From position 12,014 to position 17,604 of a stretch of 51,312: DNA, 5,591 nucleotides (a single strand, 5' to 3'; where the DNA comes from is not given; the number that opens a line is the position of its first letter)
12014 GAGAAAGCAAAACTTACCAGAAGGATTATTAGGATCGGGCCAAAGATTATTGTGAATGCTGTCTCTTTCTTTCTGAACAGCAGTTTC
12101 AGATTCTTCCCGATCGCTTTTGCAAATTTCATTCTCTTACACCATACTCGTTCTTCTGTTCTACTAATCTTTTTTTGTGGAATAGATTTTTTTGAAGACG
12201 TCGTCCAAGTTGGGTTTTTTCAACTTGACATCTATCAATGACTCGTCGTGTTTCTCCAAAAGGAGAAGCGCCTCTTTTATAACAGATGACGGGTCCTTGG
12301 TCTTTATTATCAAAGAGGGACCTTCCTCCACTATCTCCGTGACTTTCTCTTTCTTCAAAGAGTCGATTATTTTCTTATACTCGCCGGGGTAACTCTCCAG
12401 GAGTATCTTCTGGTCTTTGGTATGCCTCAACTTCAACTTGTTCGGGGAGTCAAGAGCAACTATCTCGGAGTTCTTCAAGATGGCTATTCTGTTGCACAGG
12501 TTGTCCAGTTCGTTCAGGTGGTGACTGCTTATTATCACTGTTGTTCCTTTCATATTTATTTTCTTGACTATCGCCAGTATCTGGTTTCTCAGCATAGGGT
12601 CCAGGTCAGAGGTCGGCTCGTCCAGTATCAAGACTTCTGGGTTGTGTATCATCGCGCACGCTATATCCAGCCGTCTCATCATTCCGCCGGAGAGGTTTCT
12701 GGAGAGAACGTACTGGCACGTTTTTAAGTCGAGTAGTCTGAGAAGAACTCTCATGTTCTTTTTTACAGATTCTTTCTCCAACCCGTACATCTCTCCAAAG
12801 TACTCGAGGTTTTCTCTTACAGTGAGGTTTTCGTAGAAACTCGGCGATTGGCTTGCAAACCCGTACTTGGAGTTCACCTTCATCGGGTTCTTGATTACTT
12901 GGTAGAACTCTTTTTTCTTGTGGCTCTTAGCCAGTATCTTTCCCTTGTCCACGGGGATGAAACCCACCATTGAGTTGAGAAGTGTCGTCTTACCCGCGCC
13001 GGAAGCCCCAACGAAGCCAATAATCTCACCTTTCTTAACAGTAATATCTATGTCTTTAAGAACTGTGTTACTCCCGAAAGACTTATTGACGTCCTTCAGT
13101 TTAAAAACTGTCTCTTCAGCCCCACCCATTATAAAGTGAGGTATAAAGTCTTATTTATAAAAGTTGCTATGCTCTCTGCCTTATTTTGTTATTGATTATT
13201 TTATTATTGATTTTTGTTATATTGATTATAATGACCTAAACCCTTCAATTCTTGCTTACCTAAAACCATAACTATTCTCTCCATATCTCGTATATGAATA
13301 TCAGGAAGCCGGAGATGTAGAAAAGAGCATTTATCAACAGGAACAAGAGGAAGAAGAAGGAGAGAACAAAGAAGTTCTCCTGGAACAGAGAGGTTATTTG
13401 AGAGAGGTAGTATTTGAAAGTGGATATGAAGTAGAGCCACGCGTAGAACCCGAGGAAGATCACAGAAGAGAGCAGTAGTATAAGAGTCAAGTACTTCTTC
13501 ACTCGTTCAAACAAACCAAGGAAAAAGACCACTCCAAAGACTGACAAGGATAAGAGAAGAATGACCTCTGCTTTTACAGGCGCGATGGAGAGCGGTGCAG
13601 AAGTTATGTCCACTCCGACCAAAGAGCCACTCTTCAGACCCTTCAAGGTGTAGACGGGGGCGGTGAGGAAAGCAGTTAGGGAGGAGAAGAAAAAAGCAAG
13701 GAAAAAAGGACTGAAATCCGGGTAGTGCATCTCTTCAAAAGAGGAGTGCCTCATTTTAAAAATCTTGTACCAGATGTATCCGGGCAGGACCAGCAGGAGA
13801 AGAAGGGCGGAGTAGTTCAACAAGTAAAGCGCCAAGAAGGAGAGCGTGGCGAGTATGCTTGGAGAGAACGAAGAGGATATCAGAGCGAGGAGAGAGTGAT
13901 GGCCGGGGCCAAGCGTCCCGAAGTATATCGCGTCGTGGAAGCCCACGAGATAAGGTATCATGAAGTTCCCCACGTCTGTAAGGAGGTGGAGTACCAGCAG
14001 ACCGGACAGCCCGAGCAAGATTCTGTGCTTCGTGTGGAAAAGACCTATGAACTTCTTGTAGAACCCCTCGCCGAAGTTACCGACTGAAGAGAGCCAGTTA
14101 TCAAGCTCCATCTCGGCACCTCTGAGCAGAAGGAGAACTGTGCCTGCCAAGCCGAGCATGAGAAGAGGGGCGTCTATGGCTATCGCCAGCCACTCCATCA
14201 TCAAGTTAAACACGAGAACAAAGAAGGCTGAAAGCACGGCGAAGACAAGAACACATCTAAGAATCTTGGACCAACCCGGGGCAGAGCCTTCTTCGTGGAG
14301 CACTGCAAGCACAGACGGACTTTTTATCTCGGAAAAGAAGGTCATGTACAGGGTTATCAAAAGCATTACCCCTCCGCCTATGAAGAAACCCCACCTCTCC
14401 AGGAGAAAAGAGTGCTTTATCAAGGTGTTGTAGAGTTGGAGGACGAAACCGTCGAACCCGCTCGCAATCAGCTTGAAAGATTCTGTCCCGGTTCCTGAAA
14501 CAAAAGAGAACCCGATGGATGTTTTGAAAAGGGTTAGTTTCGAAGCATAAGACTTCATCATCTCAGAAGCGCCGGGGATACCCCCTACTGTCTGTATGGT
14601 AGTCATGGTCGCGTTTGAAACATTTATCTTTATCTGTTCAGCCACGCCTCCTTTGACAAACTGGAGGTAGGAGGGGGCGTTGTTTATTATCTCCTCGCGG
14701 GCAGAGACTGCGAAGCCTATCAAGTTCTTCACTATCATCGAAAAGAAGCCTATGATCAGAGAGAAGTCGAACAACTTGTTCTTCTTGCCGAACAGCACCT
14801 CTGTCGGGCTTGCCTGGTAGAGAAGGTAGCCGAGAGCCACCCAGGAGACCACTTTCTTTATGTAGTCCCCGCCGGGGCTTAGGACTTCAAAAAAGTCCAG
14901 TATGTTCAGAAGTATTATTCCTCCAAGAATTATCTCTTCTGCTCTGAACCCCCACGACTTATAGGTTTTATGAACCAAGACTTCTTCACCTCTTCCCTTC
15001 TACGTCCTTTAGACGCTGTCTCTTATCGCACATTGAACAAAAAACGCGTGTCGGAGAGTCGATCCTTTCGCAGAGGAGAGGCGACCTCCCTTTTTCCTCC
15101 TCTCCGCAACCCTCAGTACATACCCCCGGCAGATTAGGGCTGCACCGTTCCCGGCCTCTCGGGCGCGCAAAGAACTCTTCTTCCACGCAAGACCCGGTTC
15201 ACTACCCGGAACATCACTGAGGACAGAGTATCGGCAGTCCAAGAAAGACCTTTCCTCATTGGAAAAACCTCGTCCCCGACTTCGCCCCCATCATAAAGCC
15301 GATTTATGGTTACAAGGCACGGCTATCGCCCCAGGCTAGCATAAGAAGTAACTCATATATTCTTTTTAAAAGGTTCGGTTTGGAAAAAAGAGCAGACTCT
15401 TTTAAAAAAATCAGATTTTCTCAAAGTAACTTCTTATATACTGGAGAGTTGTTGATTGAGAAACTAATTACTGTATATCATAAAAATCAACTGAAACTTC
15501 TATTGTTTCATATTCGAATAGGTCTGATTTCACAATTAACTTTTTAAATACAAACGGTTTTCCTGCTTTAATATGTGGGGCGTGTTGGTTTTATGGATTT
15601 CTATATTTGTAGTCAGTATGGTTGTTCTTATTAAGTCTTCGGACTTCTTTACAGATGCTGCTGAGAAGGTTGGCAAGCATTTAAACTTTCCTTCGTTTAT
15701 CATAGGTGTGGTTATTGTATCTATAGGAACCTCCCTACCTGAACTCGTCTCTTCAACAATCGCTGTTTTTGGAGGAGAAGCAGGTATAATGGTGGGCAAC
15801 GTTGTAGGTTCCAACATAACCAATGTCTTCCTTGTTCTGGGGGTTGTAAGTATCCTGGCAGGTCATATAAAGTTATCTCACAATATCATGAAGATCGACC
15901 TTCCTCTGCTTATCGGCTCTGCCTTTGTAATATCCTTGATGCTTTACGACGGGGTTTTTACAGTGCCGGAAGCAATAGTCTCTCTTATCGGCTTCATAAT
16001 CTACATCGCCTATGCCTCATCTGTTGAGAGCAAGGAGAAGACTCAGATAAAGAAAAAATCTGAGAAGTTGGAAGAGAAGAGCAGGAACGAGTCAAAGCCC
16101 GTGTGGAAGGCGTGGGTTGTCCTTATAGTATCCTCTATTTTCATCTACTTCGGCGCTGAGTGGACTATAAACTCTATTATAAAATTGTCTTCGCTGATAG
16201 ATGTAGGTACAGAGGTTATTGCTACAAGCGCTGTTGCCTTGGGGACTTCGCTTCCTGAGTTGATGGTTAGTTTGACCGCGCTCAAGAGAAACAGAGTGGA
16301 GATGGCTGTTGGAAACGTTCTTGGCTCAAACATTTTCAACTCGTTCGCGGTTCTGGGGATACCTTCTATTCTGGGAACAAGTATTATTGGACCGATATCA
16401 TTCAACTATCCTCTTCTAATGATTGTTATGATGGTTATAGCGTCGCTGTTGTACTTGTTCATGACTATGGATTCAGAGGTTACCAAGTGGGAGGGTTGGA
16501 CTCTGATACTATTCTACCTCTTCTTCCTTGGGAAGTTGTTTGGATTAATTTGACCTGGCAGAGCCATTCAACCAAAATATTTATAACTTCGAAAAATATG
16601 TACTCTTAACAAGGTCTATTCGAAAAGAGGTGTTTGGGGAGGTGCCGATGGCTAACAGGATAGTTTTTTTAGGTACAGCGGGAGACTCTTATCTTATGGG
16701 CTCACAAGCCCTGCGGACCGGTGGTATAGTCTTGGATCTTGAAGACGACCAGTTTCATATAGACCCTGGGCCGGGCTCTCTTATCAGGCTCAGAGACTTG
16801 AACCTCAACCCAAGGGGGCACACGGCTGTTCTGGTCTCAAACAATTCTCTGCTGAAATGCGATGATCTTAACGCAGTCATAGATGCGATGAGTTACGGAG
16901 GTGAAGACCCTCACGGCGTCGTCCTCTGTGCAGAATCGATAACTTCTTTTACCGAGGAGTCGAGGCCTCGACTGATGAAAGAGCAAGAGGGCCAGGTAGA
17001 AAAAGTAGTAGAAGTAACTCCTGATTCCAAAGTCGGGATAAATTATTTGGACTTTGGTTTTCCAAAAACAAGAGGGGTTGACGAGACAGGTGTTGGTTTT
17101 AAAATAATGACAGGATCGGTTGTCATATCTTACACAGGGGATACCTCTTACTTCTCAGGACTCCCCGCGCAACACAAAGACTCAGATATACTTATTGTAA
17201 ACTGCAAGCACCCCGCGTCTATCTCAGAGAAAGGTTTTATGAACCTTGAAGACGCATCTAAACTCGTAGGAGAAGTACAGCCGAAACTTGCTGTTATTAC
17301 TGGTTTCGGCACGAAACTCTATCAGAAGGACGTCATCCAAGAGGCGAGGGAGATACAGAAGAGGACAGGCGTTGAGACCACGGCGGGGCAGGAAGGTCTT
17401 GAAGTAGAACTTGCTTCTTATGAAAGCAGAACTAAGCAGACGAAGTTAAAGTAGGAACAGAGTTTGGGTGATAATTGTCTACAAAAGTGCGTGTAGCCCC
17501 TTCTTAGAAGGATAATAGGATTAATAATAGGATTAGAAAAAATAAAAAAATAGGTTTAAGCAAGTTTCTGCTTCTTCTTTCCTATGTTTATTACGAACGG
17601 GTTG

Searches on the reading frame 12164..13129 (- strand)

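Call 45: search_protein_families(library=pfam, proteins=[window:12164-13129:-], max_evalue=0.001)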
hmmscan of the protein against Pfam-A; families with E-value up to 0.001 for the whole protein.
window:12164-13129:- (321 aa): 4 families
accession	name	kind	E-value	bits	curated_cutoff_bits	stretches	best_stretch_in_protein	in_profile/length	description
PF00005.33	ABC_tran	-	1.3e-29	104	25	1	24-174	1-137/137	ABC transporter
PF13304.12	AAA_21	-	7.2e-12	46.4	27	1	130-209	222-304/304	AAA domain, putative AbiEii toxin, Type IV TA system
PF13401.12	AAA_22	-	0.00031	21.5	27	0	36-173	7-94/130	AAA domain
PF03193.22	RsgA_GTPase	-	0.00076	19.8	30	0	24-69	97-141/174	RsgA GTPase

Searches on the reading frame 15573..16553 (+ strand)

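Call 45: search_protein_families(library=pfam, proteins=[window:15573-16553:+], max_evalue=0.001)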
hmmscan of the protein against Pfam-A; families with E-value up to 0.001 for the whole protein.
window:15573-16553:+ (326 aa): 1 family
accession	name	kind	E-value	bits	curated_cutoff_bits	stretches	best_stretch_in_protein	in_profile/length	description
PF01699.29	Na_Ca_ex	-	4e-59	199.4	24.9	2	9-148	3-149/151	Sodium/calcium exchanger protein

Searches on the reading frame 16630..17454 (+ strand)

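Call 45: search_protein_families(library=pfam, proteins=[window:16630-17454:+], max_evalue=0.001)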
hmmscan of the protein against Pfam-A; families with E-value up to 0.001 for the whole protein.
window:16630-17454:+ (274 aa): 1 family
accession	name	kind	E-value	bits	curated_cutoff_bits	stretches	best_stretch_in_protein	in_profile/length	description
PF12706.13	Lactamase_B_2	-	5.6e-07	29.8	27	1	43-224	4-198/200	Beta-lactamase superfamily domain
